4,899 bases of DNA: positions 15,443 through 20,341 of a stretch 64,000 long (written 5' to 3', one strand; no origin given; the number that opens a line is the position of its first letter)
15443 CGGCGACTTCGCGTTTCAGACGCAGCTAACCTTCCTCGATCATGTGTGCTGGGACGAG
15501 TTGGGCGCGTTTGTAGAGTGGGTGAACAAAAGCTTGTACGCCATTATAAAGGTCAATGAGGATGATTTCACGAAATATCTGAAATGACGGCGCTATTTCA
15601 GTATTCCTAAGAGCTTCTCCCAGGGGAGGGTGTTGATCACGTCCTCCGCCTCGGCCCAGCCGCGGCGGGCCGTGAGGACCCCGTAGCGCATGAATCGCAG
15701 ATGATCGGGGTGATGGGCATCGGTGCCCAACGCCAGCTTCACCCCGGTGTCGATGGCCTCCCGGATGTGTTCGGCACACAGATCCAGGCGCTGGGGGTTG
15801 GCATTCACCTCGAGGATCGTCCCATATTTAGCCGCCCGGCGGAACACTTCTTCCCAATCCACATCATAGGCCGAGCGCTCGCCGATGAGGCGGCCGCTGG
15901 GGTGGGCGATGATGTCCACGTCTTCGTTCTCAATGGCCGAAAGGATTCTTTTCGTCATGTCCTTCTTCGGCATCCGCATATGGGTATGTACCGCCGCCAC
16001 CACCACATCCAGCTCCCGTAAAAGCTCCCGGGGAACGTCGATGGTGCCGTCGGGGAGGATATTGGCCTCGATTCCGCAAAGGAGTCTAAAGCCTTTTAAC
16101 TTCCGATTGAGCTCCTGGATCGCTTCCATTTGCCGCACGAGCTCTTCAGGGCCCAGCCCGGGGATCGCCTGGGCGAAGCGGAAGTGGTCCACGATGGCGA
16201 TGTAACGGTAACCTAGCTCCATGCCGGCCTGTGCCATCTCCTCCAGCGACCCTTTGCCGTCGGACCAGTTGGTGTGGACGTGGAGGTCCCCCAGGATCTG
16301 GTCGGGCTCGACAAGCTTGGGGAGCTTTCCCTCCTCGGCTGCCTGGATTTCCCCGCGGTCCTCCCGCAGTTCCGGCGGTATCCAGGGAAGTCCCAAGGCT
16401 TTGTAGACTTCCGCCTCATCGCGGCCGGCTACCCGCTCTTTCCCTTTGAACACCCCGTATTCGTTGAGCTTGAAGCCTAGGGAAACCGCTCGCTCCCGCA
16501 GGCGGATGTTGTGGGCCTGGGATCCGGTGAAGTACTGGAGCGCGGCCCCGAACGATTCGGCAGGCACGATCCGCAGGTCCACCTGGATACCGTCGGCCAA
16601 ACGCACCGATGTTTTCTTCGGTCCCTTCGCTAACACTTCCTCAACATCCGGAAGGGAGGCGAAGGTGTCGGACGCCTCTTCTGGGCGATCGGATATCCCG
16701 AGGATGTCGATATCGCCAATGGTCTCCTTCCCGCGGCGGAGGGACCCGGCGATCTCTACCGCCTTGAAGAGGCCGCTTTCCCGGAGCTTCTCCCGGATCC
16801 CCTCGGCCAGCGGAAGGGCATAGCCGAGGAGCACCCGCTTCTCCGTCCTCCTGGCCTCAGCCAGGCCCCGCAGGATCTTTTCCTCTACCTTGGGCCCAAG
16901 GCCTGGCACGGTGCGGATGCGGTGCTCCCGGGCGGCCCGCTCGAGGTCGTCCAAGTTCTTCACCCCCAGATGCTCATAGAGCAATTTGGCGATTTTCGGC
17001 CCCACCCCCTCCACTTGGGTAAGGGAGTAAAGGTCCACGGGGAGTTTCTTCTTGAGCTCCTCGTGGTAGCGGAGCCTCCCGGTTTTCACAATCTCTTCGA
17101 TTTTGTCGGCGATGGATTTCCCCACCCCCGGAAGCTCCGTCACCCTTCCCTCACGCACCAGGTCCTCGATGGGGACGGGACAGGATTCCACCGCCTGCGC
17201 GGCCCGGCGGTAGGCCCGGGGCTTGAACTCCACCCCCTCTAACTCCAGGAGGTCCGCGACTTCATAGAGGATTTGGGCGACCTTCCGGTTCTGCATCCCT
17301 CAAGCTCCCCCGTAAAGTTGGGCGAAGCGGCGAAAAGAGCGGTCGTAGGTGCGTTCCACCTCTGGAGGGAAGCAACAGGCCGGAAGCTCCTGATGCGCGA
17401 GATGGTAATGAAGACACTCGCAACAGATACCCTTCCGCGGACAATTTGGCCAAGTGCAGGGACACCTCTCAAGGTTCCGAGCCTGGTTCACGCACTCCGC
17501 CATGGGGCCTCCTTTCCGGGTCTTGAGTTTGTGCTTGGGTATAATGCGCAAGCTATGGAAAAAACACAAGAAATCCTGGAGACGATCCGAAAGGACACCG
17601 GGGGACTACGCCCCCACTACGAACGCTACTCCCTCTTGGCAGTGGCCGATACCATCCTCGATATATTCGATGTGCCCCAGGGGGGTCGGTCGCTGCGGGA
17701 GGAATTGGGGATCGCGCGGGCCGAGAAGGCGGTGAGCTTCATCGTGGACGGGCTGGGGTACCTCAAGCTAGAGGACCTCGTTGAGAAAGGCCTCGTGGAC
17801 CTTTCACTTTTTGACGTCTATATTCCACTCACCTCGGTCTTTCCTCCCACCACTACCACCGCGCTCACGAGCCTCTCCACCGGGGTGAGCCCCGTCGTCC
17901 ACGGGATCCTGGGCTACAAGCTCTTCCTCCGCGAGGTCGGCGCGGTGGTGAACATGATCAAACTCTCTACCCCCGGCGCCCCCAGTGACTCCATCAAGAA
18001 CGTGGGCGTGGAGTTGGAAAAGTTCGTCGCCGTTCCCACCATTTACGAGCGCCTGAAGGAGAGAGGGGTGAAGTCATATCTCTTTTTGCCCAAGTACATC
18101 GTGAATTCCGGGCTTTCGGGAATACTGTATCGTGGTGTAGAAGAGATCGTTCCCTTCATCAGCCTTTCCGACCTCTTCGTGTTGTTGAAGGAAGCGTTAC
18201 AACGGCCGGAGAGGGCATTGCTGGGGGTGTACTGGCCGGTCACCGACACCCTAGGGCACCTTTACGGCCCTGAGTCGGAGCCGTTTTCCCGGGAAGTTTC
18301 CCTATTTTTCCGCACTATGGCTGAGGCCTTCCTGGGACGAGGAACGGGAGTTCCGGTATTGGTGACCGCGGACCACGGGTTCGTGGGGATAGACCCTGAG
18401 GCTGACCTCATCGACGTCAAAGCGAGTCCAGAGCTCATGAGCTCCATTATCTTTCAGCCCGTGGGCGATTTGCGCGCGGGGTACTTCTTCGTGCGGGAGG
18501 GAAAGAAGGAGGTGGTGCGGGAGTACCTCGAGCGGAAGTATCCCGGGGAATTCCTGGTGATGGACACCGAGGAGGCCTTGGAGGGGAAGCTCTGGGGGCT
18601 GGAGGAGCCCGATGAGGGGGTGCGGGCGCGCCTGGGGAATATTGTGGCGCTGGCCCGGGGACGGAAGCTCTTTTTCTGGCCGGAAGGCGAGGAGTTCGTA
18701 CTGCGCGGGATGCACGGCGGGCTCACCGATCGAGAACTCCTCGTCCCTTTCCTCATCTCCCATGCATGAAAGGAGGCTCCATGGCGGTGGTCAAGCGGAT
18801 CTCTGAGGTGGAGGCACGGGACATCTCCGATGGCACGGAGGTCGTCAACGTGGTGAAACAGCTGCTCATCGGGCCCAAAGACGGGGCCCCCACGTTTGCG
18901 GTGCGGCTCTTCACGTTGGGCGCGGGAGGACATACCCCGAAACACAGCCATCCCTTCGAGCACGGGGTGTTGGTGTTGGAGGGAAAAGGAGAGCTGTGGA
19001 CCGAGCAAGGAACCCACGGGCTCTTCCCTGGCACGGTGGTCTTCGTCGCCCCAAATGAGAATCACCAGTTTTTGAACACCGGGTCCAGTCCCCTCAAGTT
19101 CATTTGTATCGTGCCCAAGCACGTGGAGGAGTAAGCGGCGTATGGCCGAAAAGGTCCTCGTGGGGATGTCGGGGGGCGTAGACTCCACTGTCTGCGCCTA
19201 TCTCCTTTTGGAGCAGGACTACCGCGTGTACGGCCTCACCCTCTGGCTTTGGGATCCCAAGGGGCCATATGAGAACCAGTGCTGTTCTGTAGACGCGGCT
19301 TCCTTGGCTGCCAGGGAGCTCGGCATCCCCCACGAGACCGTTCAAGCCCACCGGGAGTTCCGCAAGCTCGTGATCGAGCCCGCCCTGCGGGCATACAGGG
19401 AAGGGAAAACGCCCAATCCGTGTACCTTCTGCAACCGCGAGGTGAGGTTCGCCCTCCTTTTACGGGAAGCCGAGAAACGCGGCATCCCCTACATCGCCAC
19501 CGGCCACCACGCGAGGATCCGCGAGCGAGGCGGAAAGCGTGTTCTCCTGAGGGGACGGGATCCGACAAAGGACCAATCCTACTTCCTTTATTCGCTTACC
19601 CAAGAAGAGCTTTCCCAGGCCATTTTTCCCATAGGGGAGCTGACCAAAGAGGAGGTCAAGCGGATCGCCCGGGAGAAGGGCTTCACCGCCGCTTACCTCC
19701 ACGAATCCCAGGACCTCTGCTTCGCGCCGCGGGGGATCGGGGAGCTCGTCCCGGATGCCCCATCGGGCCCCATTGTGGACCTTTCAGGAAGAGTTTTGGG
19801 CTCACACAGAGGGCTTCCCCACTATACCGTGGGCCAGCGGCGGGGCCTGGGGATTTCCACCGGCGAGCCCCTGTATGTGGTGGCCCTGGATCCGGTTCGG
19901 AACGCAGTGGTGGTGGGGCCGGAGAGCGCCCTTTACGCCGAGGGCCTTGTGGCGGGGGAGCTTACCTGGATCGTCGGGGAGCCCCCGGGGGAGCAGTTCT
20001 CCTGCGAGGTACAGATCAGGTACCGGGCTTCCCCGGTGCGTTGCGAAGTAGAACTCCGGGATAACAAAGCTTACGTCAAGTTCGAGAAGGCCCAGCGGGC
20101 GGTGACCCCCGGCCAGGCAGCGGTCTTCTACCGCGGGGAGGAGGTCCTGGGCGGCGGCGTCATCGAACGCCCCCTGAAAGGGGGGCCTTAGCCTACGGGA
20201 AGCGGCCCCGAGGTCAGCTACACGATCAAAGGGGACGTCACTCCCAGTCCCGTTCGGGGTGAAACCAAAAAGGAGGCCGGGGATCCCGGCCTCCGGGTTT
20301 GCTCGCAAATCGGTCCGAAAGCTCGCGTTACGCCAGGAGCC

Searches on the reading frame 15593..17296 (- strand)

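Call 12: search_protein_families(library=pfam, proteins=[window:15593-17296:-], max_evalue=0.0001)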
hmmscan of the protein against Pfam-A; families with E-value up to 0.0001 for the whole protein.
window:15593-17296:- (567 aa): 7 families
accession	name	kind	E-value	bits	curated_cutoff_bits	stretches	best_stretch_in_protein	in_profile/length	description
PF14716.13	HHH_8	-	4.9e-26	91.3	30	1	1-75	1-73/73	Helix-hairpin-helix domain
PF14791.11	DNA_pol_B_thumb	-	4.3e-25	87.8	25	1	252-312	1-63/63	DNA polymerase beta thumb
PF14520.12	HHH_5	-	7.9e-16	58.7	27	1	92-146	4-56/57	Helix-hairpin-helix domain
PF02811.25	PHP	-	4e-10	40.7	26.4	1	337-498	1-162/164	PHP domain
PF11798.14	IMS_HHH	-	4.3e-06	27.1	24.4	0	126-144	12-29/32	IMS family HHH motif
PF00633.29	HHH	-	5.9e-05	23.2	24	0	86-108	7-29/30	Helix-hairpin-helix motif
PF10391.15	DNA_pol_lambd_f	-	6.6e-05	23.1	29.8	0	92-120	3-30/51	Fingers domain of DNA polymerase lambda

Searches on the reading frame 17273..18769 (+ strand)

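Call 12: search_protein_families(library=pfam, proteins=[window:17273-18769:+], max_evalue=0.0001)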
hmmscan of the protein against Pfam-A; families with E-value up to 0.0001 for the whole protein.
window:17273-18769:+ (498 aa): 1 family
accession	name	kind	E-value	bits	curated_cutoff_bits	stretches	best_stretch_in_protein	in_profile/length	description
PF01663.27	Phosphodiest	-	1.5e-19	71.3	23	1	154-481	2-339/342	Type I phosphodiesterase / nucleotide pyrophosphatase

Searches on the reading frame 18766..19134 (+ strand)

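Call 12: search_protein_families(library=pfam, proteins=[window:18766-19134:+], max_evalue=0.0001)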
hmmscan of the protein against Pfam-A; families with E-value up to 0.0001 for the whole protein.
window:18766-19134:+ (122 aa): 3 families
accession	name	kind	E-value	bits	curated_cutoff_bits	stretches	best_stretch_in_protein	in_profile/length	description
PF07883.17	Cupin_2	-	3.7e-15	55.8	27.2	1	48-116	2-70/70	Cupin domain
PF02311.25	AraC_binding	-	7e-08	32.7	21.1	1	56-114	15-73/135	AraC-like ligand binding domain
PF02041.22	Auxin_BP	-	1.4e-05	25.2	21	1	7-104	10-98/167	Auxin binding protein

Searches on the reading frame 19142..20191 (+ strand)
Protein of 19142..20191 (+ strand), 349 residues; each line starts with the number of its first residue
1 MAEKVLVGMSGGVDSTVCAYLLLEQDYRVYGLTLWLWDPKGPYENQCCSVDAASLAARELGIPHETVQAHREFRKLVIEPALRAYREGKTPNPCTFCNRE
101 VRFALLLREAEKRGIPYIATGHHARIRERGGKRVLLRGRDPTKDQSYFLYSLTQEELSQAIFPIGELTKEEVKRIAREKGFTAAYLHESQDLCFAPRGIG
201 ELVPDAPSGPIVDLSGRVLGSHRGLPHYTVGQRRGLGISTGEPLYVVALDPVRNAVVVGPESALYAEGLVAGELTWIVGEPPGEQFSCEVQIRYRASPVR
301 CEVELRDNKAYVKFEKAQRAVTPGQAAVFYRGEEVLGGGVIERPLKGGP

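Call 12: search_protein_families(library=pfam, proteins=[window:19142-20191:+], max_evalue=0.0001)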
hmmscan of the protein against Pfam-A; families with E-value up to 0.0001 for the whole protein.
window:19142-20191:+ (349 aa): 5 families
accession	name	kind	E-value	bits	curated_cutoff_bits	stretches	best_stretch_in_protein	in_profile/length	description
PF03054.22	tRNA_Me_trans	-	1.1e-61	208.5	20.6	1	3-195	1-200/202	tRNA methyl transferase HUP domain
PF20258.4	tRNA_Me_trans_C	-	7.1e-25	87.6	20.6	1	268-341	3-77/77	Aminomethyltransferase beta-barrel domain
PF20259.3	tRNA_Me_trans_M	-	4.1e-19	68.3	27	1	203-259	8-65/66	tRNA methyl transferase PRC-barrel domain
PF02540.23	NAD_synthase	-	1.6e-05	24.6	21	0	2-68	18-80/242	NAD synthase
PF01171.26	ATP_bind_3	-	4e-05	23.8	27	0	4-178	1-158/182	PP-loop family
